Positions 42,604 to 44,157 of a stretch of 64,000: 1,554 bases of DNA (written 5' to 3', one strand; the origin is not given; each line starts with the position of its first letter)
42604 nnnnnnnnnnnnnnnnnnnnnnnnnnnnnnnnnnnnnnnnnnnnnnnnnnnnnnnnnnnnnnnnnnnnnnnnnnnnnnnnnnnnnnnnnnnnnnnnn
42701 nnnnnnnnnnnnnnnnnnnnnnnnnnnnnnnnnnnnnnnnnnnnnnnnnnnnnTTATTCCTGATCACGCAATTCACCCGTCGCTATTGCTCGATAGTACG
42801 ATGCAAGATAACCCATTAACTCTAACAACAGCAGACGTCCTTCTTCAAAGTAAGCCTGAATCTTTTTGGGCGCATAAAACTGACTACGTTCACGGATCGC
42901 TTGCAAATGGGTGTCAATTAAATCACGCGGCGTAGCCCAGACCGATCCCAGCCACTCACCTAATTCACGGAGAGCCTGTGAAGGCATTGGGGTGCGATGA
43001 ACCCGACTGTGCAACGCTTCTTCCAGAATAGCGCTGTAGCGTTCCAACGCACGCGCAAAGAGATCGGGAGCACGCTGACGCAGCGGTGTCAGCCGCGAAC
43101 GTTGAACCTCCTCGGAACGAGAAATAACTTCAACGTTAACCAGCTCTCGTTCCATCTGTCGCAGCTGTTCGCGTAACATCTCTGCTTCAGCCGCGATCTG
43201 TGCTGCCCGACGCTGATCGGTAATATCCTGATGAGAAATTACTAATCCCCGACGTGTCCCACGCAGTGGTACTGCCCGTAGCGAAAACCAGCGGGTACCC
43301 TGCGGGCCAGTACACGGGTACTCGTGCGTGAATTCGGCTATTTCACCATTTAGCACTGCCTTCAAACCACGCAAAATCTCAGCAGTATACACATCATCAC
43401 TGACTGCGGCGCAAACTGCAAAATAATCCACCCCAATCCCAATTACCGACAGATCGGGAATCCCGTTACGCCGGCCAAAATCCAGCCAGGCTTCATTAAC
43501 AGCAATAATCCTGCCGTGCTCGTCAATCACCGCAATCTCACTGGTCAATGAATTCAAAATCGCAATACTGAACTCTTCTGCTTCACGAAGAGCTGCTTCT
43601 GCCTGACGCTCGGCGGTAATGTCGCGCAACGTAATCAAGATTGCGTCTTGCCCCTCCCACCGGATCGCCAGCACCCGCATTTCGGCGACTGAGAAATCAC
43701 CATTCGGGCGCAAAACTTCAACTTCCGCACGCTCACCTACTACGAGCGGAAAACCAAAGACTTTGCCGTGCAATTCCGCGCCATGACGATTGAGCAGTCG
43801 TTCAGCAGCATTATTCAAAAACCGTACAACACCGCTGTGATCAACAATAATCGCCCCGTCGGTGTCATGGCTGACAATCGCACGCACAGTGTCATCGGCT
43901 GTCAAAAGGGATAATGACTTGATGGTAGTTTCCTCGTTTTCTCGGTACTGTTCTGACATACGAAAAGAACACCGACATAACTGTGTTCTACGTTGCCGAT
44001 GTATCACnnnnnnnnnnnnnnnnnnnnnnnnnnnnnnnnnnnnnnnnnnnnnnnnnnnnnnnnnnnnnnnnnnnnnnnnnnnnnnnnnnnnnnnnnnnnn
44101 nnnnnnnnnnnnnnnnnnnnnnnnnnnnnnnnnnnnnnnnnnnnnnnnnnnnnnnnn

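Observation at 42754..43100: KaiA-like C-terminal domain fused to PAS sensors rather than a (pseudo)receiver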

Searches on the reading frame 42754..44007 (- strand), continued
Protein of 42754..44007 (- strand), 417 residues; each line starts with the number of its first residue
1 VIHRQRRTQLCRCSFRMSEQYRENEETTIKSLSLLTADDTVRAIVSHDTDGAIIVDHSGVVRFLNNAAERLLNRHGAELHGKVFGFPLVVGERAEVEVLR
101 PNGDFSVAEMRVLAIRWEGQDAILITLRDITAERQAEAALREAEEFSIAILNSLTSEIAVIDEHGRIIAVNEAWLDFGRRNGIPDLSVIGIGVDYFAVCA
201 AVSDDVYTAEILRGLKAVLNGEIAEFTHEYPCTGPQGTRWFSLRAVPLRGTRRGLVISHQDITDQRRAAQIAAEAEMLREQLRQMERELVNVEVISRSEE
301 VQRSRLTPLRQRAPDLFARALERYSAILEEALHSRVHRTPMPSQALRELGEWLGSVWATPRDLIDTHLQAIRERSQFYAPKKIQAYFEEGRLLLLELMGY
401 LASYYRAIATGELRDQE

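Call 80: fold_search(model_id=the predicted structure, library=pdb)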
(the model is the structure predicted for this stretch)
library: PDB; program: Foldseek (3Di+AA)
matches with E <= 10: 1302; with E <= 0.001: 274
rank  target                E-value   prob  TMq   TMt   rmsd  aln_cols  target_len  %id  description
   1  9cmf_A                7.2e-14  1.00  0.43  0.23   4.9       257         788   19  Substrate bound DosP (released 2024-11-20)
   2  9bgv_A                2.7e-13  1.00  0.44  0.24   4.9       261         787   20  DosP R97A straight form (released 2024-11-20)
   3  9cdr_A                7.5e-13  1.00  0.40  0.22   6.1       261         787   19  DosP Apo straight form (released 2024-11-20)
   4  9qq6_A                1.1e-12  1.00  0.45  0.38  16.9       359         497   18  Structure of the Azotobacter vinelandii NifL-NifA complex (released 2025-06-18)
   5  9bkv_B                5.7e-12  1.00  0.43  0.24   4.9       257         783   19  DosP R97A bent form (released 2024-11-20)
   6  9ce0_B                8.7e-12  1.00  0.38  0.22   6.2       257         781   19  DosP Apo Bent form (released 2024-11-20)
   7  6pps_A                8.7e-12  1.00  0.24  0.36   9.9       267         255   15  A blue light illuminated LOV-PAS construct from the LOV-HK sensory protein from Brucella abortus (construct 15-273) (released 2020-07-15)
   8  9bkv_A                9.2e-12  1.00  0.41  0.23   5.8       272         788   18  DosP R97A bent form (released 2024-11-20)
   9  6ph4_B                1.3e-11  1.00  0.35  0.32  12.9       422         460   15  Full length LOV-PAS-HK construct from the LOV-HK sensory protein from Brucella abortus (light-adapted, construct 15-48 (released 2020-12-30)
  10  6pps_D                2.8e-11  1.00  0.26  0.38  10.5       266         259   15  A blue light illuminated LOV-PAS construct from the LOV-HK sensory protein from Brucella abortus (construct 15-273) (released 2020-07-15)
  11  6ph4_A                3.9e-11  1.00  0.29  0.35  11.2       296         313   16  Full length LOV-PAS-HK construct from the LOV-HK sensory protein from Brucella abortus (light-adapted, construct 15-48 (released 2020-12-30)
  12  6pps_C                1.1e-10  1.00  0.25  0.37  10.9       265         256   15  A blue light illuminated LOV-PAS construct from the LOV-HK sensory protein from Brucella abortus (construct 15-273) (released 2020-07-15)
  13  4hh2_D                1.6e-10  1.00  0.25  0.27  11.1       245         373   18  Structure of PpsR without the HTH motif from Rb. sphaeroides (released 2013-06-05)
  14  4hh2_B                2.1e-10  1.00  0.21  0.23  14.1       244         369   17  Structure of PpsR without the HTH motif from Rb. sphaeroides (released 2013-06-05)
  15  6pps_B                2.2e-10  1.00  0.23  0.35  10.6       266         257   17  A blue light illuminated LOV-PAS construct from the LOV-HK sensory protein from Brucella abortus (construct 15-273) (released 2020-07-15)
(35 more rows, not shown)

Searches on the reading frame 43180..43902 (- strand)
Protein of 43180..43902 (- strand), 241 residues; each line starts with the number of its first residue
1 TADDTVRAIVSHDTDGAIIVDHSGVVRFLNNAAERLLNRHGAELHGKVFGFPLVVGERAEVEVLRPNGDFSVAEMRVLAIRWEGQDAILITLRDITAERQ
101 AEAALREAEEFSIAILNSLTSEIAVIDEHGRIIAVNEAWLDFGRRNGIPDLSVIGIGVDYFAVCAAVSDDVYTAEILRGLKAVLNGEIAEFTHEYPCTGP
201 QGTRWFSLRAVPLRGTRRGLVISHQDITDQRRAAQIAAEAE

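Call 65: search_solved_structures(query=window:43180-43902:-, max_evalue=0.01, show_alignments=0)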
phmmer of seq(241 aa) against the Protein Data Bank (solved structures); distinct sequences matched with E-value up to 0.01: 0.
